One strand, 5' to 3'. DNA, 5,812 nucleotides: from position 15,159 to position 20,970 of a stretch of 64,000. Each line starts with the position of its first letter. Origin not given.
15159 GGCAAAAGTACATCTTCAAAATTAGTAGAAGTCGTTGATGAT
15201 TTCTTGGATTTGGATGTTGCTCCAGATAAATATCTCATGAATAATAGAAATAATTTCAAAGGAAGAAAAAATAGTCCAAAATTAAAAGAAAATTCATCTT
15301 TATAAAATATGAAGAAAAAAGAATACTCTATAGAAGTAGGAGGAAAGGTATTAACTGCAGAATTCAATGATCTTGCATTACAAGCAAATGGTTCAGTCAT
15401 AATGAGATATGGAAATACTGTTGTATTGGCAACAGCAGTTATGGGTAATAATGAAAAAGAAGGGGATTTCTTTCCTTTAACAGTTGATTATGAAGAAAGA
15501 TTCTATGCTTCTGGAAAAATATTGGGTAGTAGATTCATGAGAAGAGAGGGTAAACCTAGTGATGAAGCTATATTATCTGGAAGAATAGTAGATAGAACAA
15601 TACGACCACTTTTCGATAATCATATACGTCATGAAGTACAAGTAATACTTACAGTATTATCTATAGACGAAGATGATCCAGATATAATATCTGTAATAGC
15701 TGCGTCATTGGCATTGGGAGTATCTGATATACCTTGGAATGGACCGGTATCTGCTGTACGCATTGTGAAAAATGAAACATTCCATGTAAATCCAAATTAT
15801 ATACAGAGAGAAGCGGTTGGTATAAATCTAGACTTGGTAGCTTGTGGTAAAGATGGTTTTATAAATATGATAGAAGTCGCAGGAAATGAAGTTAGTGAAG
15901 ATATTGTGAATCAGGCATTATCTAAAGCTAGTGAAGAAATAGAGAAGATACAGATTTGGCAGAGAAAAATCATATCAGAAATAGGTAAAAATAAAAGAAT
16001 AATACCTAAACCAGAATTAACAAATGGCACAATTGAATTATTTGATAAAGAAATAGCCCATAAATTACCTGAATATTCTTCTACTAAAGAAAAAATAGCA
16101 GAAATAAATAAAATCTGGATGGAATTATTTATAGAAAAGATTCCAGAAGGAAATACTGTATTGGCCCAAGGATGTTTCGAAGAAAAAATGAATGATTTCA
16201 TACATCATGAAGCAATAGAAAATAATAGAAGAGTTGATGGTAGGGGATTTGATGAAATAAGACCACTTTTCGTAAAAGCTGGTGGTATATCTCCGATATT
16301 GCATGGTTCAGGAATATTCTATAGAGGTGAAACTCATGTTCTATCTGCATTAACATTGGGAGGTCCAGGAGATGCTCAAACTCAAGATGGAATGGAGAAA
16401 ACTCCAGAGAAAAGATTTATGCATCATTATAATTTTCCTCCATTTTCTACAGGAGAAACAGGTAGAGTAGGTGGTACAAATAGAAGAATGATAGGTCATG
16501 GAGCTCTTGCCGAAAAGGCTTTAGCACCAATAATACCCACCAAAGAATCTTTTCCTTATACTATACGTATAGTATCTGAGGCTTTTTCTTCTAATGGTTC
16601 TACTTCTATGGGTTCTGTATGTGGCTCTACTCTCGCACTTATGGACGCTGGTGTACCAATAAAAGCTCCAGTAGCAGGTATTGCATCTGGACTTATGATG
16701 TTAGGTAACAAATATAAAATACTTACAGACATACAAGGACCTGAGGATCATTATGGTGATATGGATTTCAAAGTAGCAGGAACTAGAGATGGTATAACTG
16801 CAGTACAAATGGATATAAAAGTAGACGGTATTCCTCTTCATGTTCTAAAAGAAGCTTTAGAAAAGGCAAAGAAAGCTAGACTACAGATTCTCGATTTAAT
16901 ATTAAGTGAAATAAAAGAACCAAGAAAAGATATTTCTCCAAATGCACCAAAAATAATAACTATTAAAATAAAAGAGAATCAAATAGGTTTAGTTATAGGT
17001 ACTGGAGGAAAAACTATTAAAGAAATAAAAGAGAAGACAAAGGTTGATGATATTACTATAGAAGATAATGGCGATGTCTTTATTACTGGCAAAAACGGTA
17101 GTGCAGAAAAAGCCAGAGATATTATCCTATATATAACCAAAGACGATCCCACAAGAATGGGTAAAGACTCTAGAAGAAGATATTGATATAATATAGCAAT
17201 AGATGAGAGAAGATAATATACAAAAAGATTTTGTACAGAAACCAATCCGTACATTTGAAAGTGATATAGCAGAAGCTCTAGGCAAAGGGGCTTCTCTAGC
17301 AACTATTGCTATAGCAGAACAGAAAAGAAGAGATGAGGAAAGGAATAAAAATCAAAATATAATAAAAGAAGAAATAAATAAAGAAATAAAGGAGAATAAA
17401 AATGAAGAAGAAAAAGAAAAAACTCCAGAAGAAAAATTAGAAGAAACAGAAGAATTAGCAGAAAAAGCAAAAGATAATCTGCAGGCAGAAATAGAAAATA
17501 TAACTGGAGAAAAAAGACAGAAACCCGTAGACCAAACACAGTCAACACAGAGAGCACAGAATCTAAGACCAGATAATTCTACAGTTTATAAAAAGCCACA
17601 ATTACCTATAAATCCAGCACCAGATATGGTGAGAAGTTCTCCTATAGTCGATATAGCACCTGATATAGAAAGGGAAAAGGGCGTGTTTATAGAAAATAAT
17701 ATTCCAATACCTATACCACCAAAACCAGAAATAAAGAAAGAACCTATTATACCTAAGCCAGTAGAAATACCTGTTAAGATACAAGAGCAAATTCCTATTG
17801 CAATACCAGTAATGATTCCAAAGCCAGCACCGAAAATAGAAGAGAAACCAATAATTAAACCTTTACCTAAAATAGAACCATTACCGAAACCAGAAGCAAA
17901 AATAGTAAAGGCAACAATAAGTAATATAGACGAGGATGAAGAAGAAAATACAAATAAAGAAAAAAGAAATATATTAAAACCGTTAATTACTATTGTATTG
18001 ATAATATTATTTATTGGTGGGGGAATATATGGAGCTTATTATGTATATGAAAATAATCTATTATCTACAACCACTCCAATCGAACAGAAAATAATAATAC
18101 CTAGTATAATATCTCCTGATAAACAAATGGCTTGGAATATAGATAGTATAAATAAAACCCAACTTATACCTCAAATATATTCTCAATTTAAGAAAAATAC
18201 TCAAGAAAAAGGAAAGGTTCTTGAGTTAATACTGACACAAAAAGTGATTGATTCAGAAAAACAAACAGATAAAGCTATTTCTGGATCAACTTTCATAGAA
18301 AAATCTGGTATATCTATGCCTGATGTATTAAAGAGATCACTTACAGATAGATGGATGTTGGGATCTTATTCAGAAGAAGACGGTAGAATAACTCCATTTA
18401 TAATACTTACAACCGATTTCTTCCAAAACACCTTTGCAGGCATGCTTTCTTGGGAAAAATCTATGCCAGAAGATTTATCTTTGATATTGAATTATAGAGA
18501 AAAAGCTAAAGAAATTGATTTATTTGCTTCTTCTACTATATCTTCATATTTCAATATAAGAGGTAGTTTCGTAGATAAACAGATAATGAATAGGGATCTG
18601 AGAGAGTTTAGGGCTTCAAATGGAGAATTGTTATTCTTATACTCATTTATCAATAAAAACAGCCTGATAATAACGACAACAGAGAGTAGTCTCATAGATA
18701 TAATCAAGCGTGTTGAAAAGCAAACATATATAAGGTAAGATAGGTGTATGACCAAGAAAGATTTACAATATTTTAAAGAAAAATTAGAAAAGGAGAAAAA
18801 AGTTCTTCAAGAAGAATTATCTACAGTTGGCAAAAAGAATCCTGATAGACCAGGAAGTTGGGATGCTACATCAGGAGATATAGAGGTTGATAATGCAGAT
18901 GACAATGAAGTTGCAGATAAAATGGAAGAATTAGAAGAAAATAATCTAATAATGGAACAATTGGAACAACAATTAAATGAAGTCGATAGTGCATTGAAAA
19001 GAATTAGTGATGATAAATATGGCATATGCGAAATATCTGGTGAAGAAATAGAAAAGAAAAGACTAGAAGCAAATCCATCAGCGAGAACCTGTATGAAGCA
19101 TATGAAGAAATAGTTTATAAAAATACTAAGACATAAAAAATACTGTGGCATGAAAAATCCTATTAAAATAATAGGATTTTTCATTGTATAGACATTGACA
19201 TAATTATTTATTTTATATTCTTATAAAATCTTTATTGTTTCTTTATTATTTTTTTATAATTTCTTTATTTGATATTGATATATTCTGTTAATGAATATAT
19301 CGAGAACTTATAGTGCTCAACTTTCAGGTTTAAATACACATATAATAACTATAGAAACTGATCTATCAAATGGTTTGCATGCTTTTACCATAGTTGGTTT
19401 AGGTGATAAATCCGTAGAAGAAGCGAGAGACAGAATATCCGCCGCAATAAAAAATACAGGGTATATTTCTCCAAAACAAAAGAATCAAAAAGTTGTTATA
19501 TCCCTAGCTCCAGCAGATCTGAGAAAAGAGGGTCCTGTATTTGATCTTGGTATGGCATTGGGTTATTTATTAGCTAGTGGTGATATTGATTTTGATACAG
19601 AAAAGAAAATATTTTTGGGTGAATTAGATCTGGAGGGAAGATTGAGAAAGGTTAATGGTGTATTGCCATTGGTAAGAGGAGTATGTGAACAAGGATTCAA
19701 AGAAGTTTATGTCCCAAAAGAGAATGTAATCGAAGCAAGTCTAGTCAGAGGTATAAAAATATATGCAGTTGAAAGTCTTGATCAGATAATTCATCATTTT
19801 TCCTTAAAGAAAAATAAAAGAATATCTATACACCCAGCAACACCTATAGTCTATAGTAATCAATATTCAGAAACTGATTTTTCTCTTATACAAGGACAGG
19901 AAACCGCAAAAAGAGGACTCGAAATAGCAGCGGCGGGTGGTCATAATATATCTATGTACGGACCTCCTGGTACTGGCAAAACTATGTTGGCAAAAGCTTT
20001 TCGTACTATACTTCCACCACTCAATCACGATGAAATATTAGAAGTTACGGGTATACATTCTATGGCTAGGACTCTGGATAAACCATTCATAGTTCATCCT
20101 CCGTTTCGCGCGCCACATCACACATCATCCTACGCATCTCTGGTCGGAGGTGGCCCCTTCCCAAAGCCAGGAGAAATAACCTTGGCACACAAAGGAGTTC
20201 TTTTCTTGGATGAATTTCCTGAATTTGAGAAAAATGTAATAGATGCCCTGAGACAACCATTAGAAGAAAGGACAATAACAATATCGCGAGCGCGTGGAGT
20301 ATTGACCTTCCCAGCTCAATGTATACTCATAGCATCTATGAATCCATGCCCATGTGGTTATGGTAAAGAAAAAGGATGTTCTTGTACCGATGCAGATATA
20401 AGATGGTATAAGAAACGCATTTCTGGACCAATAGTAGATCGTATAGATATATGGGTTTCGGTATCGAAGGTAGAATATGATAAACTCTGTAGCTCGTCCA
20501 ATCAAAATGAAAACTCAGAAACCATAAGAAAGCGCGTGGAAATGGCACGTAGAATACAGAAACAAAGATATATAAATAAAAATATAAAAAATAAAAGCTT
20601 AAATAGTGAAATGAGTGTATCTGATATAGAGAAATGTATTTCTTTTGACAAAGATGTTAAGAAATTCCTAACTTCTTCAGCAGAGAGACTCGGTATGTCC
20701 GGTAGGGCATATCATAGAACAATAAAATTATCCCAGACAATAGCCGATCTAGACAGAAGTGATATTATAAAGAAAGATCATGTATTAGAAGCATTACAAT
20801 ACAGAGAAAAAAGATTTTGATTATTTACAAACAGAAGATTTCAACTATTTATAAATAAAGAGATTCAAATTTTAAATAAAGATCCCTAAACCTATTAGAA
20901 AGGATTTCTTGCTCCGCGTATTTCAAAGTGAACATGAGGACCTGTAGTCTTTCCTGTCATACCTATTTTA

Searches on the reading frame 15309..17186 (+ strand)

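Call 72: search_protein_families(library=pfam, proteins=[window:15309-17186:+], max_evalue=0.00001)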
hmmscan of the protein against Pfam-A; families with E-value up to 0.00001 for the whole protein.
window:15309-17186:+ (625 aa): 3 families
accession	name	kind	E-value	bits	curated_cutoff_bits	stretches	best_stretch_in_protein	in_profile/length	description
PF01138.27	RNase_PH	-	3.1e-51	173.6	25.5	2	15-142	5-130/130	3' exoribonuclease family, domain 1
PF00013.35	KH_1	-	2.3e-10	40.5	21.5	1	550-607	2-65/66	KH domain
PF03725.20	RNase_PH_C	-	8.7e-10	38.9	20.8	0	454-523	2-67/67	3' exoribonuclease family, domain 2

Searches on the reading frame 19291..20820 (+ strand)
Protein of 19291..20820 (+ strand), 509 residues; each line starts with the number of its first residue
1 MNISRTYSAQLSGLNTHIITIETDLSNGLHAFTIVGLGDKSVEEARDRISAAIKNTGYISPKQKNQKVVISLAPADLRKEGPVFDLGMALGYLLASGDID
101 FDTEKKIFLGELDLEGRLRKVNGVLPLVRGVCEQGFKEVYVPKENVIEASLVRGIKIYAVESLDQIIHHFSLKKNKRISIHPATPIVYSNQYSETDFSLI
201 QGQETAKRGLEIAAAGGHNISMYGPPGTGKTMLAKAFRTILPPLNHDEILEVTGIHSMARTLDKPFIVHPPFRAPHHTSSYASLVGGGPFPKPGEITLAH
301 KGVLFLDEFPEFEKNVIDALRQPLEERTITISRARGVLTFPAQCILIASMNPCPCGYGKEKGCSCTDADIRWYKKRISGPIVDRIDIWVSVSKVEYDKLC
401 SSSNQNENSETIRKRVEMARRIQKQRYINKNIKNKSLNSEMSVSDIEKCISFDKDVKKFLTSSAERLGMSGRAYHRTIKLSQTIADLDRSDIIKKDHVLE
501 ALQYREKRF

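Call 72: search_protein_families(library=pfam, proteins=[window:19291-20820:+], max_evalue=0.00001)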
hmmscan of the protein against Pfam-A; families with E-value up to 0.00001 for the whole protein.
window:19291-20820:+ (509 aa): 5 families
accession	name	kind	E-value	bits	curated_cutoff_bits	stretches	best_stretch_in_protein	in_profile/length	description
PF01078.27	Mg_chelatase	-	5.8e-86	287.6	20.3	1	196-398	1-206/207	Magnesium chelatase, subunit ChlI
PF13541.12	ChlI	-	1.8e-36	125.1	27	1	21-145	1-121/121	Subunit ChlI of Mg-chelatase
PF13335.12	Mg_chelatase_C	-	1.6e-27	96.4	26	1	407-505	2-94/94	Magnesium chelatase, subunit ChlI C-terminal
PF07728.20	AAA_5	-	5.3e-11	43.1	22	1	222-356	4-126/139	AAA domain (dynein-related subfamily)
PF00493.29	MCM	-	7.1e-11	42.1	23.3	1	292-363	113-184/224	MCM P-loop domain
